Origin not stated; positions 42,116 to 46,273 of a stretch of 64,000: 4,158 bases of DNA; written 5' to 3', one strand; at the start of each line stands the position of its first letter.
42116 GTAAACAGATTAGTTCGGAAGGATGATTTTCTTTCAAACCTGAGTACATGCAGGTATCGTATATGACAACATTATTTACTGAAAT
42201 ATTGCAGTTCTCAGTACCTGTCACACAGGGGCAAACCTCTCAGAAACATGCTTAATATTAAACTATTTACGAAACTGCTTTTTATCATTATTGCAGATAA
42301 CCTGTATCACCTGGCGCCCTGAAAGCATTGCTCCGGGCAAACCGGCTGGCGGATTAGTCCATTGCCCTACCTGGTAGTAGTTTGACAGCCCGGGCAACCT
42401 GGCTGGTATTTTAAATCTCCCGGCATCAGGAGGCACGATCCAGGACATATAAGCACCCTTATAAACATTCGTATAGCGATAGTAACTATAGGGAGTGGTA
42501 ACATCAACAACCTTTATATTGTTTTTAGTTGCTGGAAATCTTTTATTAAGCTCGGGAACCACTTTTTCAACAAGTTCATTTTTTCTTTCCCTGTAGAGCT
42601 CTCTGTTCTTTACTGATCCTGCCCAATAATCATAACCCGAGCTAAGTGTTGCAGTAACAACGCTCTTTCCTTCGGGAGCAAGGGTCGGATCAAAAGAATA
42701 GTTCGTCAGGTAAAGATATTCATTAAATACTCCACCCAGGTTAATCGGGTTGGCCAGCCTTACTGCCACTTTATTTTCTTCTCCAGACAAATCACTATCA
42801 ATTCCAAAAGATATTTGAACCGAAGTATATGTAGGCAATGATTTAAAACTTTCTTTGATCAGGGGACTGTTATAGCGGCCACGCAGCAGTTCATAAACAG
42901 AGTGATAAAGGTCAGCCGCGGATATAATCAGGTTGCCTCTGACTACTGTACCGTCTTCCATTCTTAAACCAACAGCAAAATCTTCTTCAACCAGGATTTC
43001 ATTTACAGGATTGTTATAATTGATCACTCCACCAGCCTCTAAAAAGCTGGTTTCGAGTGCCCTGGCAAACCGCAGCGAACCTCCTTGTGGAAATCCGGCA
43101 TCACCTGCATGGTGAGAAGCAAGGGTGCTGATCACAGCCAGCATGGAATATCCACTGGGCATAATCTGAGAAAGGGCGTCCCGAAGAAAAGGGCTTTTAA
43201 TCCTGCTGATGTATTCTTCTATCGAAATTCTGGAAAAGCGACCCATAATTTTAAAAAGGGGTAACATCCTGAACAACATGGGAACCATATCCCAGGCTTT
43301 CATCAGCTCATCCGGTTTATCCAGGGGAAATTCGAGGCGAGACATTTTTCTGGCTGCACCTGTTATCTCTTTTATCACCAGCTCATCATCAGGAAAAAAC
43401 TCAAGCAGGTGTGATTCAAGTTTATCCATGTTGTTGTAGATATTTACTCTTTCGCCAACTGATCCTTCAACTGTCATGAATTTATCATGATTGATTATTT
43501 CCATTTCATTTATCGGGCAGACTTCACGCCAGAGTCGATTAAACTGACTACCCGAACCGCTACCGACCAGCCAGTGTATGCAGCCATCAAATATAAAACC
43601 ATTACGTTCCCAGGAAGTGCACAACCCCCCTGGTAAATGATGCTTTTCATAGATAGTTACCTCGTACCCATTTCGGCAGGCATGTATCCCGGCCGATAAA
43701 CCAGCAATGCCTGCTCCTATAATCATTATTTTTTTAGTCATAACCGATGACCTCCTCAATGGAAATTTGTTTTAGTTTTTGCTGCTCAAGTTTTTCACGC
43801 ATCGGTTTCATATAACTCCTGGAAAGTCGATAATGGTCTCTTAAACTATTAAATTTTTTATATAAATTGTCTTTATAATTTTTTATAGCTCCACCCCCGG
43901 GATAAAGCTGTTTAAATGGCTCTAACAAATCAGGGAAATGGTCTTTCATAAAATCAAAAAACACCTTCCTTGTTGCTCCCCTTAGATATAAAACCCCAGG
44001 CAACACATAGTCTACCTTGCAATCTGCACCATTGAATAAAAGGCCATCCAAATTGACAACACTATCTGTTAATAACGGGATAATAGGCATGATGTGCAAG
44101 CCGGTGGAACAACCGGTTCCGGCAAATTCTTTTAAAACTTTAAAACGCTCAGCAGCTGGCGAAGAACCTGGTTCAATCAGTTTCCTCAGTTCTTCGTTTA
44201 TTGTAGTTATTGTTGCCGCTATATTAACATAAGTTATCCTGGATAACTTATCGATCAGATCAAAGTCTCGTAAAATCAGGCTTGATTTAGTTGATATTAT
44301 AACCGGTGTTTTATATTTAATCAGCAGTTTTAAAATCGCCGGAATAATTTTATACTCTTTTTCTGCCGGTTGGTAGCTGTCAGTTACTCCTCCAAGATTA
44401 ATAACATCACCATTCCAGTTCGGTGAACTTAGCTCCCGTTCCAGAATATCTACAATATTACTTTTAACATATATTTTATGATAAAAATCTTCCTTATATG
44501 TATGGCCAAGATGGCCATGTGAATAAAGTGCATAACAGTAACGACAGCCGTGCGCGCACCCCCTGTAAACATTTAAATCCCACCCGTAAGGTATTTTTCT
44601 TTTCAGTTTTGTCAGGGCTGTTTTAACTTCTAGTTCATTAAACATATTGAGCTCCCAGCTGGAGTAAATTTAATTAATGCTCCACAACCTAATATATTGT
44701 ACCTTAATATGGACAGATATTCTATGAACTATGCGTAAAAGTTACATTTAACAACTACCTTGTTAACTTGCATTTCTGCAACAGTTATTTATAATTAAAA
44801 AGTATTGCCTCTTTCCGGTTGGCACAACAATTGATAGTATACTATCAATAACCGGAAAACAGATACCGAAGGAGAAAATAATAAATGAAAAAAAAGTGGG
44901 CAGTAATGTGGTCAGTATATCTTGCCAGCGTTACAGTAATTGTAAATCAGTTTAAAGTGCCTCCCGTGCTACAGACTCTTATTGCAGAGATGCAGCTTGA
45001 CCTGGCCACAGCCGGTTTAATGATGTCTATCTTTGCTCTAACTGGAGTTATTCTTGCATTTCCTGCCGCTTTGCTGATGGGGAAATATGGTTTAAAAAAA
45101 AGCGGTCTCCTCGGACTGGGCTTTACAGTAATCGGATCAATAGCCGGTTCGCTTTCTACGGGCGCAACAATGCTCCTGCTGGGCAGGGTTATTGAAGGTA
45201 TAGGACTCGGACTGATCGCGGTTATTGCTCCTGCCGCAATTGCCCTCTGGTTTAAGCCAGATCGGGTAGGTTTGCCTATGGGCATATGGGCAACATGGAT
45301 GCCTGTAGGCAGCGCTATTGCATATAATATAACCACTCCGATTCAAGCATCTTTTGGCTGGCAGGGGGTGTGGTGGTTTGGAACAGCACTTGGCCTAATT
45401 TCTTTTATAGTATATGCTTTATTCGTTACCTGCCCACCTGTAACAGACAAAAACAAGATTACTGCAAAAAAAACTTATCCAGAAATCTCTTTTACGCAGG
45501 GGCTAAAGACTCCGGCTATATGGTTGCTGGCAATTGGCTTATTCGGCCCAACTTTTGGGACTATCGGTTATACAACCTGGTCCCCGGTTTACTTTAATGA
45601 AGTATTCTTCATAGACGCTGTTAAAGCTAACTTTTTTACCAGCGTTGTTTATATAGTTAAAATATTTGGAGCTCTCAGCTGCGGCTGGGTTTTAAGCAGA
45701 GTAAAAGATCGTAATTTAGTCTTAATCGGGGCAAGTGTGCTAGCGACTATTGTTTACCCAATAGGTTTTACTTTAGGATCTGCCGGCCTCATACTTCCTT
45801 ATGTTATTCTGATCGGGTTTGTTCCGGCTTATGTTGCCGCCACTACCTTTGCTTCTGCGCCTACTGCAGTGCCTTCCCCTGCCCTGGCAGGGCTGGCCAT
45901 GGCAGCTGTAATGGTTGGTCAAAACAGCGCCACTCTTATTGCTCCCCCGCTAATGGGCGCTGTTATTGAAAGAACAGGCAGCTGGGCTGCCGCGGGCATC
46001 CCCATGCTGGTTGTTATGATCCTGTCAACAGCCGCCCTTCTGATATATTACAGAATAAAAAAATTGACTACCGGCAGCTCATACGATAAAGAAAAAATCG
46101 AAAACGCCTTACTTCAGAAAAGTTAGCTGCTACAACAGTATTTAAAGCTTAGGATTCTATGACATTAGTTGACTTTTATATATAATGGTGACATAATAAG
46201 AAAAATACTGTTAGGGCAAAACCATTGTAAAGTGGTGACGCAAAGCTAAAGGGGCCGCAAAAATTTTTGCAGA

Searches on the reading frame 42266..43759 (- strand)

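Call 28: search_protein_families(library=pfam, proteins=[window:42266-43759:-], max_evalue=0.001)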
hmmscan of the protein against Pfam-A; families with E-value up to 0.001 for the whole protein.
window:42266-43759:- (498 aa): 8 families
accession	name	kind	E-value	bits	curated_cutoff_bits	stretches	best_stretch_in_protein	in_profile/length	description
PF01593.30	Amino_oxidase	-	5.8e-28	98.8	19.8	1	18-484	1-438/443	Flavin containing amine oxidoreductase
PF13450.12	NAD_binding_8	-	7.6e-17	61.8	21.9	1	13-79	1-67/68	NAD(P)-binding Rossmann-like domain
PF01266.30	DAO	-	1.4e-11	45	27.9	1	11-80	2-74/353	FAD dependent oxidoreductase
PF12831.13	FAD_oxidored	-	1.1e-06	28.7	27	1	11-49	2-40/416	FAD dependent oxidoreductase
PF07992.20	Pyr_redox_2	-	1.3e-05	25.3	26.1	1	10-47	2-40/291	Pyridine nucleotide-disulphide oxidoreductase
PF03486.20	HI0933_like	-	0.0002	21.4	50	0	10-43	2-35/244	HI0933-like protein Rossmann domain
PF00890.30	FAD_binding_2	-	0.00032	20.4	20.4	1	12-47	3-37/414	FAD binding domain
PF06100.17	MCRA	-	0.00057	19.3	23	1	9-60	2-59/495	MCRA family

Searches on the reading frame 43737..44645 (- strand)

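Call 28: search_protein_families(library=pfam, proteins=[window:43737-44645:-], max_evalue=0.001)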
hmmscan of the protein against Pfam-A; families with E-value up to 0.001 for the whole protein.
window:43737-44645:- (303 aa): 1 family
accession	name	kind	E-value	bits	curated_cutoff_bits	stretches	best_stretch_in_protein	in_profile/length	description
PF04055.27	Radical_SAM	-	7.5e-14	52.7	29.5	1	25-195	2-157/166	Radical SAM superfamily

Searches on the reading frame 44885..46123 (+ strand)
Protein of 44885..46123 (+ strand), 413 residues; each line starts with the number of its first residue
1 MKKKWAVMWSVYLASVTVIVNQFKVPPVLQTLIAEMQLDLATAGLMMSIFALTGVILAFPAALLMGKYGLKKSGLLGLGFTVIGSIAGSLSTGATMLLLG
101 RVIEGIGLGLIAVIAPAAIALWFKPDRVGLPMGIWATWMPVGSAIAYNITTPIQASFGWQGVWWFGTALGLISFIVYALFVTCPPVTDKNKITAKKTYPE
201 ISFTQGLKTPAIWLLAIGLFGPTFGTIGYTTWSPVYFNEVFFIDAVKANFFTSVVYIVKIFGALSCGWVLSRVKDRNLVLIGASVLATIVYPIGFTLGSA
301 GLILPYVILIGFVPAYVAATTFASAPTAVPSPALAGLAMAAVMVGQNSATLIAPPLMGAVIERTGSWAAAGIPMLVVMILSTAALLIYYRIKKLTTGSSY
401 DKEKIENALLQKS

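Call 28: search_protein_families(library=pfam, proteins=[window:44885-46123:+], max_evalue=0.001)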
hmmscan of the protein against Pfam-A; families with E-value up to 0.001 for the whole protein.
window:44885-46123:+ (413 aa): 2 families
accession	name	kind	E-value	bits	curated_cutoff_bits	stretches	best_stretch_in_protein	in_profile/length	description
PF07690.21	MFS_1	-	7.5e-40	137.3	33.4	1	12-344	2-337/347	Major Facilitator Superfamily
PF00083.30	Sugar_tr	-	1.7e-07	31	22.3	1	9-177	14-188/452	Sugar (and other) transporter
